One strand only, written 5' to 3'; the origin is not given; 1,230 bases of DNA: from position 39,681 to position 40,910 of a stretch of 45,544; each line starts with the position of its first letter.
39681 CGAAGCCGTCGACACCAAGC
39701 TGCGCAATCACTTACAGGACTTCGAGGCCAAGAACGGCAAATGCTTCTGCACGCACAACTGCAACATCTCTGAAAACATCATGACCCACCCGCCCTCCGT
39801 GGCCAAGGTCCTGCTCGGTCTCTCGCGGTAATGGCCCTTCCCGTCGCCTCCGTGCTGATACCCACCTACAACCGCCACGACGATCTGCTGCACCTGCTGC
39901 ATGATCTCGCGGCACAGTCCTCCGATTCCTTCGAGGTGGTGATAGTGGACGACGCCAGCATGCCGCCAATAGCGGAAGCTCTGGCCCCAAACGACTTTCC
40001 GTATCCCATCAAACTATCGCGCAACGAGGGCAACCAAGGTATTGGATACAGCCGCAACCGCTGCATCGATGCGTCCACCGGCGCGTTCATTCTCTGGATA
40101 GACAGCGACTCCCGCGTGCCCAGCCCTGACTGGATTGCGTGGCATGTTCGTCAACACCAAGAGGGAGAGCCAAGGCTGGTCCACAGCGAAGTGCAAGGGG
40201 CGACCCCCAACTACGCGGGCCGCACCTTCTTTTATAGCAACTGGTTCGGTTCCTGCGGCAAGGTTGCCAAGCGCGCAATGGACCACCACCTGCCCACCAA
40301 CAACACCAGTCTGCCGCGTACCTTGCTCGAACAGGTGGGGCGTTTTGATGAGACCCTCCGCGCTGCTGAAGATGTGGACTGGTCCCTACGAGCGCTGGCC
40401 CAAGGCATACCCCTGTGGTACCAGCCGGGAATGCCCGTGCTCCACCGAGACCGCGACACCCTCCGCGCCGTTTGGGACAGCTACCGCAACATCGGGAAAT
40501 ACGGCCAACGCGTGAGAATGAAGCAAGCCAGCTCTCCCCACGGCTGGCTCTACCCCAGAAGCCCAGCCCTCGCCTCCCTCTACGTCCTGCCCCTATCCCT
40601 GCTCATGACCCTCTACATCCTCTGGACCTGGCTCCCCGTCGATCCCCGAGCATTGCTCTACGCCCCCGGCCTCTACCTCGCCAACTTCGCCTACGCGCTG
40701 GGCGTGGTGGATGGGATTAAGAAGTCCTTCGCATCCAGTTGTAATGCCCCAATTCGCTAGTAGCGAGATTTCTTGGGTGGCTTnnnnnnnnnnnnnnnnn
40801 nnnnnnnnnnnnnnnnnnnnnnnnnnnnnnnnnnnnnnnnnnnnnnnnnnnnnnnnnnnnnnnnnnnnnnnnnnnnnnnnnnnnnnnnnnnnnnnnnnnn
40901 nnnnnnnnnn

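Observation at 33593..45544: Extracytoplasmic-type glycosylation island with an unusual tailoring set (GT2 + two GT-C/TPR enzymes + amidotransferase + carbamoyltransferase + three radical SAM enzymes)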

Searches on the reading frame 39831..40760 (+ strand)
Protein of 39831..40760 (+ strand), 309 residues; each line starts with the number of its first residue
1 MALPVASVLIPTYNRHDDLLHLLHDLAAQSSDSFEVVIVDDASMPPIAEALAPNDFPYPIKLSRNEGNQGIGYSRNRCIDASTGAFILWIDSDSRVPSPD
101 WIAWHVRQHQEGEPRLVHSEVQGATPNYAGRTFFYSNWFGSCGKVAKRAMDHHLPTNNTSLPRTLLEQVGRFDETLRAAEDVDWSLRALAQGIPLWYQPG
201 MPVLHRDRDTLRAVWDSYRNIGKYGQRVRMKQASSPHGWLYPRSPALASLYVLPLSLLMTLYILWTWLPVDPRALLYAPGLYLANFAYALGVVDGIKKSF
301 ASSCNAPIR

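Call 5: search_protein_families(library=pfam, proteins=[window:39831-40760:+], max_evalue=0.01)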
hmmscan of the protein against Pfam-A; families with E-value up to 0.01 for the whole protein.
window:39831-40760:+ (309 aa): 5 families
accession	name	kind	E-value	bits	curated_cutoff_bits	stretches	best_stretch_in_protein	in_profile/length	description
PF00535.33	Glycos_transf_2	-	5.9e-22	78.8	23.3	1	7-120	1-114/168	Glycosyl transferase family 2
PF13632.12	Glyco_trans_2_3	-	9e-09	35.9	27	1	87-275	2-183/198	Glycosyl transferase family group 2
PF13641.12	Glyco_tranf_2_3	-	8.5e-08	32.9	27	1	6-211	3-217/230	Glycosyltransferase like family 2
PF10111.15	Glyco_tranf_2_2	-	0.00021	21.3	27.3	0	7-96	1-94/276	Glycosyltransferase like family 2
PF20691.3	TAGT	-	0.0064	16.9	27.5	0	8-193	3-185/205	TET-Associated Glycosyltransferase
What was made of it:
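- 39831..40760 (+): Membrane-anchored GT2 (309 aa), translationally coupled to the rSAM by a 1-nt overlap. It is not ArnC/GtrB-type. Pfam Glycos_transf_2 (call 5).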

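Call 6: search_protein_families(library=ncbifam, proteins=[window:39831-40760:+], max_evalue=0.01)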
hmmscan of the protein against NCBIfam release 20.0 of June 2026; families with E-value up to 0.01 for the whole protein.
window:39831-40760:+ (309 aa): 18 families
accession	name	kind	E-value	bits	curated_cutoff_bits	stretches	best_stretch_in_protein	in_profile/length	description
NF041875.1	EPS_EpsD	equivalog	6.1e-36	124.5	370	1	7-233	2-235/325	exopolysaccharide biosynthesis glycosyltransferase EpsD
TIGR03965.1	mycofact_glyco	equivalog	3.9e-27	95.3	280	1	5-214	75-289/467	mycofactocin biosynthesis glycosyltransferase MftF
NF038302.1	EPS_HpsE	equivalog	1.4e-14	53.8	300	1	7-107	4-109/307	hormogonium polysaccharide biosynthesis glycosyltransferase HpsE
NF038299.1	EPS_HpsN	equivalog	1.3e-11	44.1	425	1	5-111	2-108/317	hormogonium polysaccharide biosynthesis glycosyltransferase HpsN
NF041394.1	GtaseAglG_Halo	equivalog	3.7e-10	39.6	440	1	7-122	4-120/304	glucosyl-dolichyl phosphate glucuronosyltransferase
NF007482.0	PRK10073.1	equivalog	3.8e-10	39.3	423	1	6-96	8-98/334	glycosyltransferase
NF050819.1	PolSacchBiosHfsG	equivalog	6.7e-10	38.6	500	1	2-189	10-202/302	polysaccharide biosynthesis protein HfsG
TIGR03937.1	PgaC_IcaA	equivalog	4.4e-09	35.8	422.3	1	3-110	44-151/407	poly-beta-1,6-N-acetyl-D-glucosamine synthase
TIGR04283.1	glyco_like_mftF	equivalog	2e-08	34.1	182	1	7-191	2-172/221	TIGR04283 family arsenosugar biosynthesis glycosyltransferase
NF047683.1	TeichurnBiosyTuaG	equivalog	3.8e-08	33.3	400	1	4-95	6-98/252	teichuronic acid biosynthesis protein TuaG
NF053739.1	GlytfEpsEBac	equivalog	5.7e-07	28.8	450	1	4-93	1-92/265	glycosyltransferase EpsE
TIGR04017.1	WcaA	equivalog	1.8e-06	27.7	495.75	1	4-95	5-97/279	colanic acid biosynthesis glycosyltransferase WcaA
NF050050.1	ProtGlycPglI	equivalog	3.5e-06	26.6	500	1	4-96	2-96/306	GalNAc(5)-diNAcBac-PP-undecaprenol beta-1,3-glucosyltransferase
NF007453.0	PRK10018.1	equivalog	5e-06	26.4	382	1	4-95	6-98/280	colanic acid biosynthesis glycosyltransferase WcaA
TIGR01556.1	rhamnosyltran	subfamily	0.0001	21.6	200.55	0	163-206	157-201/281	rhamnosyltransferase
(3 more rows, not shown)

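Call 19: search_solved_structures(query=window:39831-40760:+, max_evalue=0.001)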
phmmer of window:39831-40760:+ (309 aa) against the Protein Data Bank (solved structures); distinct sequences matched with E-value up to 0.001: 8.
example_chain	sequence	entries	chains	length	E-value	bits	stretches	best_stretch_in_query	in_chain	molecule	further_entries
2z87_A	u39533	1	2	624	2.6e-08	36.6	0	3-100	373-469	Chondroitin synthase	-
2z86_A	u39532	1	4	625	2.6e-08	36.6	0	3-100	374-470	Chondroitin synthase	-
5tze_C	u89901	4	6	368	2.8e-08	36.5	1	7-96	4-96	Glycosyl transferase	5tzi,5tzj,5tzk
5tz8_A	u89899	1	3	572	6.7e-08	35.2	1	7-96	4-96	Glycosyl transferase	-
3bcv_A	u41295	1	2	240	1.1e-07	34.6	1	3-103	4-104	Putative glycosyltransferase protein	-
6p61_A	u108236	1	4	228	9e-06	28.2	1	3-101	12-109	Glycosyltransferase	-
5mlz_A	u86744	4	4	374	0.00011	24.7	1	6-100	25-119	Dolichol monophosphate mannose synthase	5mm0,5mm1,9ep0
9jma_A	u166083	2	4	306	0.00029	23.3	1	6-105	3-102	GalNAc(5)-diNAcBac-PP-undecaprenol beta-1,3-glucosyltransferase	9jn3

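Call 33: find_homologous_proteins(query=window:39831-40760:+, max_evalue=1e-10)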
Query window:39831-40760:+ (309 aa): 15 proteins with E <= 1e-10 among 5558 candidates.
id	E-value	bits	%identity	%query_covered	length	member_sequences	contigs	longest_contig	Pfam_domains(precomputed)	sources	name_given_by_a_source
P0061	2.1e-192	656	95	95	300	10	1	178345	PF13632.13,PF13641.13,PF00535.33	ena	-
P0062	1.3e-130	453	64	97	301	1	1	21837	PF13641.13,PF00535.33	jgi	-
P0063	1.0e-100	355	55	96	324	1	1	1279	PF13632.13,PF10111.15,PF13641.13,PF00535.33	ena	-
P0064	6.2e-100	353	52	98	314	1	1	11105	PF10111.15,PF13641.13,PF00535.33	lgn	-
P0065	3.7e-81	291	46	95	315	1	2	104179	PF13632.13,PF13641.13,PF00535.33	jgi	jgi:glycosyltransferase involved in cell wall biosynthesis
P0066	5.6e-75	271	42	94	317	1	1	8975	PF10111.15,PF13641.13,PF00535.33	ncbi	-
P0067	2.3e-68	249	42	95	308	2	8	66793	PF10111.15,PF13641.13,PF00535.33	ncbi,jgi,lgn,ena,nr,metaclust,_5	ncbi:MAG: glycosyltransferase [Candidatus Hydrogenedentes bacterium]|jgi:glycosyltransferase involve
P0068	3.4e-16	77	29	76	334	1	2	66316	PF13632.13,PF10111.15,PF13641.13,PF00535.33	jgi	jgi:GT2 family glycosyltransferase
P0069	2.3e-13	68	31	65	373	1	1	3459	PF13632.13,PF10111.15,PF13641.13,PF00535.33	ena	-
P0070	1.6e-12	65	29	69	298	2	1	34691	PF10111.15,PF13641.13,PF00535.33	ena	-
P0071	2.3e-12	65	30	72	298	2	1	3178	PF13632.13,PF10111.15,PF13641.13,PF00535.33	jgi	jgi:glycosyltransferase involved in cell wall biosynthesis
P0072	1.7e-11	62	31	68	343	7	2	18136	PF13506.14,PF13641.13,PF00535.33,PF02709.21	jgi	-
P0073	1.8e-11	62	27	93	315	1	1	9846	PF10111.15,PF13641.13,PF00535.33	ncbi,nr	ncbi:MAG: glycosyltransferase [Anaerolineales bacterium]|nr:glycosyltransferase [Anaerolineales bact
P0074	1.9e-11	62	33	72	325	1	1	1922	PF13632.13,PF10111.15,PF13641.13,PF00535.33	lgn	-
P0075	2.0e-11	62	33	63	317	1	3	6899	PF10111.15,PF13641.13,PF00535.33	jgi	jgi:glycosyltransferase involved in cell wall biosynthesis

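Call 34: find_encoding_contigs(protein=P0061, flank=10000, max_places=2)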
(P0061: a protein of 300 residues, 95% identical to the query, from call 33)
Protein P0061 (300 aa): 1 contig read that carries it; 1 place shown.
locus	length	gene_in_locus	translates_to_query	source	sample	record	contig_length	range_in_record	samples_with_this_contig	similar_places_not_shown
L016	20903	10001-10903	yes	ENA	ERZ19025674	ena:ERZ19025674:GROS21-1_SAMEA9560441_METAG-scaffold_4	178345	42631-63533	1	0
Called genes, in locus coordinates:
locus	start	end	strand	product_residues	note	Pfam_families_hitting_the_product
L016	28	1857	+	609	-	PF01055:Glyco_hydro_31_2nd, PF21365:Glyco_hydro_31_3rd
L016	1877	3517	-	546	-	PF00069:Pkinase, PF07714:PK_Tyr_Ser-Thr, PF03109:ABC1 (weak), PF03781:FGE-sulfatase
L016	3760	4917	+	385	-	-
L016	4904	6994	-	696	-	-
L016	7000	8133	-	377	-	PF02543:Carbam_trans_N, PF16861:Carbam_trans_C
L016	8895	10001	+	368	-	PF04055:Radical_SAM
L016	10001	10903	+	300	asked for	PF00535:Glycos_transf_2, PF13641:Glyco_tranf_2_3, PF13632:Glyco_trans_2_3 (weak)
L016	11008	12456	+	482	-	PF02310:B12-binding, PF04055:Radical_SAM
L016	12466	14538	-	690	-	PF13231:PMT_2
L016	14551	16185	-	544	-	PF02310:B12-binding, PF04055:Radical_SAM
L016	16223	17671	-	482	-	PF02310:B12-binding, PF04055:Radical_SAM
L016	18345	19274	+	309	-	PF00535:Glycos_transf_2, PF13641:Glyco_tranf_2_3 (weak)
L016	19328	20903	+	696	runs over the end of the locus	-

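Call 35: find_encoding_contigs(protein=P0067, flank=10000, max_places=2)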
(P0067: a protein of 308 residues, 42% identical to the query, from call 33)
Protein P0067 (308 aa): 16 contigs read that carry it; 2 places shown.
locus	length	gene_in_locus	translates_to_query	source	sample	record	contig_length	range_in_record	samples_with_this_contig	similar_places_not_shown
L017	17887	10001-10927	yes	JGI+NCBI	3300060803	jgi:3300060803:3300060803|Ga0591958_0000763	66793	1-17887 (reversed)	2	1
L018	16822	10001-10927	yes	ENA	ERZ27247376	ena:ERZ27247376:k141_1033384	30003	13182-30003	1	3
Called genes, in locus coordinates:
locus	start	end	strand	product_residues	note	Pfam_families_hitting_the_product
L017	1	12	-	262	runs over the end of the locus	PF00106:adh_short, PF13561:adh_short_C2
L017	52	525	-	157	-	-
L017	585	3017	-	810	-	PF01074:Glyco_hydro_38N, PF09261:Alpha-mann_mid, PF07748:Glyco_hydro_38C, PF17677:Glyco_hydro38C2 (weak)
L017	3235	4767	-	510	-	PF01841:Transglut_core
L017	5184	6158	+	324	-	PF13407:Peripla_BP_4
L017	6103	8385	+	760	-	-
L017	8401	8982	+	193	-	PF00440:TetR_N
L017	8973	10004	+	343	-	PF04055:Radical_SAM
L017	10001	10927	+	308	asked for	PF00535:Glycos_transf_2, PF10111:Glyco_tranf_2_2 (weak), PF13641:Glyco_tranf_2_3 (weak)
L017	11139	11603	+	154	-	-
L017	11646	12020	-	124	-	-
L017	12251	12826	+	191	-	-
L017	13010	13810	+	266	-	PF00106:adh_short, PF08659:KR, PF01370:Epimerase (weak), PF13460:NAD_binding_10 (weak), PF13561:adh_short_C2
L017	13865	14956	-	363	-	PF13088:BNR_2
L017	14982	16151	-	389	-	-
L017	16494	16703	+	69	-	-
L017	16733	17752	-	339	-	-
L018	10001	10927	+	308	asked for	PF00535:Glycos_transf_2, PF10111:Glyco_tranf_2_2 (weak), PF13641:Glyco_tranf_2_3 (weak)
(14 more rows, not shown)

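Call 36: find_encoding_contigs(protein=P0065, flank=10000, max_places=2)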
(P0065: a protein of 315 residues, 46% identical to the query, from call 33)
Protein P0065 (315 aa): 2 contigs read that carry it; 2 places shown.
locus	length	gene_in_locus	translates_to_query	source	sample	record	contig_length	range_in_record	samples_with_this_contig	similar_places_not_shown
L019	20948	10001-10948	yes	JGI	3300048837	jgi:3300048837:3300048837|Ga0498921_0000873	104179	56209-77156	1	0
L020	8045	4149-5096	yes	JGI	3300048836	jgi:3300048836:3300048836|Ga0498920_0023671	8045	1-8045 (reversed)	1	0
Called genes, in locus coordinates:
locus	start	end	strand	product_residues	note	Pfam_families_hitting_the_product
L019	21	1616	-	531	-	PF02310:B12-binding, PF04055:Radical_SAM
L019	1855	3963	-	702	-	PF13231:PMT_2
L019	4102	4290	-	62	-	-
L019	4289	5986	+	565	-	PF02543:Carbam_trans_N, PF16861:Carbam_trans_C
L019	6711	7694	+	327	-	PF03706:LPG_synthase_TM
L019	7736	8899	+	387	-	PF04055:Radical_SAM, PF13353:Fer4_12 (weak), PF13186:SPASM (weak)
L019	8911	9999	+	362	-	PF04055:Radical_SAM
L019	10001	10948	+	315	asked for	PF00535:Glycos_transf_2, PF13641:Glyco_tranf_2_3, PF13632:Glyco_trans_2_3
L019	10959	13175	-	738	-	PF13231:PMT_2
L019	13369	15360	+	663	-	-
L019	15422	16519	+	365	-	PF07963:N_methyl, PF07596:SBP_bac_10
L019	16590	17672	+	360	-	PF00535:Glycos_transf_2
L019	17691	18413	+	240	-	PF00132:Hexapep (faint), PF25087:GMPPB_C (faint)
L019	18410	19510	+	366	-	PF00356:LacI, PF00532:Peripla_BP_1, PF13407:Peripla_BP_4, PF13377:Peripla_BP_3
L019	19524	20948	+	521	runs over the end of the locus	PF00501:AMP-binding, PF13193:AMP-binding_C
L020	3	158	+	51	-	?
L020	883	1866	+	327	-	PF03706:LPG_synthase_TM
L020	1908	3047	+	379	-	PF04055:Radical_SAM, PF13353:Fer4_12 (weak), PF13186:SPASM (weak)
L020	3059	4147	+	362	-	PF04055:Radical_SAM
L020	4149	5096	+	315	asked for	PF00535:Glycos_transf_2, PF13641:Glyco_tranf_2_3, PF13632:Glyco_trans_2_3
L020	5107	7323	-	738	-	PF13231:PMT_2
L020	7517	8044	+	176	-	?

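Call 46: search_protein_families(library=pfam, proteins=[L016:18345-19274:+, L016:19328-20902:+, L016:11008-12456:+, L017:6103-8385:+, L019:13369-15360:+], max_evalue=0.01)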
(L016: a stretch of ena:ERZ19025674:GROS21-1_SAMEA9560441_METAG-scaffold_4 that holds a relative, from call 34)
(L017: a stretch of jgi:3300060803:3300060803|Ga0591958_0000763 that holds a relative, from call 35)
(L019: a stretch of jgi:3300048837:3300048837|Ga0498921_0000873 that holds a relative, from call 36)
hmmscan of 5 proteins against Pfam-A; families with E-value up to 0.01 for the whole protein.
L016:18345-19274:+ (309 aa): 3 families
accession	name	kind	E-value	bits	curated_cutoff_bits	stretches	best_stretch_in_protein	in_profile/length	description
PF00535.33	Glycos_transf_2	-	4.1e-28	98.8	23.3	1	6-142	1-141/168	Glycosyl transferase family 2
PF13641.12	Glyco_tranf_2_3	-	1.3e-06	29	27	1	3-134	1-135/230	Glycosyltransferase like family 2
PF10111.15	Glyco_tranf_2_2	-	0.00081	19.4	27.3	1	33-102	27-97/276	Glycosyltransferase like family 2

L016:19328-20902:+ (525 aa): 0 families

L016:11008-12456:+ (482 aa): 3 families
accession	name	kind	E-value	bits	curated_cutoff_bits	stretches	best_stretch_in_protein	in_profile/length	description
PF04055.27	Radical_SAM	-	2.8e-20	73.6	29.5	1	180-341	3-158/166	Radical SAM superfamily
PF02310.24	B12-binding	-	9.6e-13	48.5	32.1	1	7-120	6-120/121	B12 binding domain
PF13353.11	Fer4_12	-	0.0065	17.2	22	0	174-200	5-31/137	4Fe-4S single cluster domain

L017:6103-8385:+ (760 aa): 0 families

L019:13369-15360:+ (663 aa): 0 families

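Call 49: search_solved_structures(query=L016:18345-19274:+, max_evalue=0.001)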
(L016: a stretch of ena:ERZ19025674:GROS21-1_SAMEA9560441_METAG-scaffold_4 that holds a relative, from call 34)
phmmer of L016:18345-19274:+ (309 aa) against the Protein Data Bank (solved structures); distinct sequences matched with E-value up to 0.001: 14.
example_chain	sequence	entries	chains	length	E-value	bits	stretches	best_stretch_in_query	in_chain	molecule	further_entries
9bhc_C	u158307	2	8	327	1.9e-33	119.2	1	4-216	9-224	Undecaprenyl-phosphate 4-deoxy-4-formamido-L-arabinose transferase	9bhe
8vxh_A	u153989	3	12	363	2.7e-33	118.7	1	4-216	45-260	Undecaprenyl-phosphate 4-deoxy-4-formamido-L-arabinose transferase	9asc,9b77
9hwj_A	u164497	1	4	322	2.9e-33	118.6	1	4-300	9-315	Undecaprenyl-phosphate 4-deoxy-4-formamido-L-arabinose transferase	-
5ekp_C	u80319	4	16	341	1e-18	70.8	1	5-278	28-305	Uncharacterized glycosyltransferase sll0501 | Glycosyltransferase sll0501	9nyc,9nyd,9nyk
9nye_A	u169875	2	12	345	1.1e-18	70.8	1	5-278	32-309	Glycosyltransferase sll0501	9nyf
5eke_A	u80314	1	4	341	1.2e-18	70.5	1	5-278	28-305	Uncharacterized glycosyltransferase sll0501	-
5mlz_A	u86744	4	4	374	2e-16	63.3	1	5-211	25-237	Dolichol monophosphate mannose synthase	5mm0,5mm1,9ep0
6p61_A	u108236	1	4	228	2.1e-07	33.7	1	3-100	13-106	Glycosyltransferase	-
5hea_A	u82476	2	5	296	6.3e-06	28.8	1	15-116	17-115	Putative glycosyltransferase (GalT1)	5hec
8bz4_A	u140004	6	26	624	3.1e-05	26.5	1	5-125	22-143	Glycosyltransferase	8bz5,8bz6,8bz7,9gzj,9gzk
8bz8_A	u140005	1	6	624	3.1e-05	26.5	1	5-125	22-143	Glycosyltransferase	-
9jma_A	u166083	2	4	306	4.4e-05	26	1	5-118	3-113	GalNAc(5)-diNAcBac-PP-undecaprenol beta-1,3-glucosyltransferase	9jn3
2z87_A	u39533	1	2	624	0.00012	24.7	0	2-118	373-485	Chondroitin synthase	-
2z86_A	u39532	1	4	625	0.00012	24.7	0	2-118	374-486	Chondroitin synthase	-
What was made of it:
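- On ArnC/GtrB/Dpm1-type polyprenyl-phosphate glycosyltransferase (window GT2): As a positive control, the extra GT2 in L016 hits ArnC at 119 bits (call 49).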

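Call 50: search_solved_structures(query=A4, max_evalue=0.001)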
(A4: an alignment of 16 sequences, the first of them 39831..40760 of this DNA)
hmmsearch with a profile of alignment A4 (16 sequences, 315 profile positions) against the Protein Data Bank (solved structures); distinct sequences matched with E-value up to 0.001: 63 (the best 60 are shown).
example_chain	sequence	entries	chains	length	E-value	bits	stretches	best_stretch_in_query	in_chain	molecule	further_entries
2z87_A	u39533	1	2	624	1.2e-50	176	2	6-215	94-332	Chondroitin synthase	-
2z86_A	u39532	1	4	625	1.2e-50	176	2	6-215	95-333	Chondroitin synthase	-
9jma_A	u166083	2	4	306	3.2e-30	108.8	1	5-211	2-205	GalNAc(5)-diNAcBac-PP-undecaprenol beta-1,3-glucosyltransferase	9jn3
5tze_C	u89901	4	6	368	9.1e-29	104.1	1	5-115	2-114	Glycosyl transferase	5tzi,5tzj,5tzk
5tz8_A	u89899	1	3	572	2.2e-28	102.8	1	5-115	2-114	Glycosyl transferase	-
5hea_A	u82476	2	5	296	3.7e-25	92.2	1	5-129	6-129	Putative glycosyltransferase (GalT1)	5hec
6yv7_B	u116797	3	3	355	4.4e-23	85.4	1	4-281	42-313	Glycosyl transferase, family 2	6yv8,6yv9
6yv7_A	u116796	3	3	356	4.4e-23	85.4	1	4-281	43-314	Glycosyl transferase, family 2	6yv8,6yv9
3bcv_A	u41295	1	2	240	4e-21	79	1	1-103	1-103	Putative glycosyltransferase protein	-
6p61_A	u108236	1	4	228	8.3e-21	77.9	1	1-113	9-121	Glycosyltransferase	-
8bz4_A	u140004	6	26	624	7.1e-19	71.6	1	5-143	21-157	Glycosyltransferase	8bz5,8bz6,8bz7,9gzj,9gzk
5mlz_A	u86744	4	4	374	1.7e-18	70.3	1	4-114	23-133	Dolichol monophosphate mannose synthase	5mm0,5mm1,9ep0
8bz8_A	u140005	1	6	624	1.8e-18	70.3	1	5-120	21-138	Glycosyltransferase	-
8viw_A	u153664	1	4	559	1.6e-14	57.2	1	3-127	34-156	Heparosan synthase B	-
8vh7_A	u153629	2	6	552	1.7e-14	57.2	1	3-127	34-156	Heparosan synthase B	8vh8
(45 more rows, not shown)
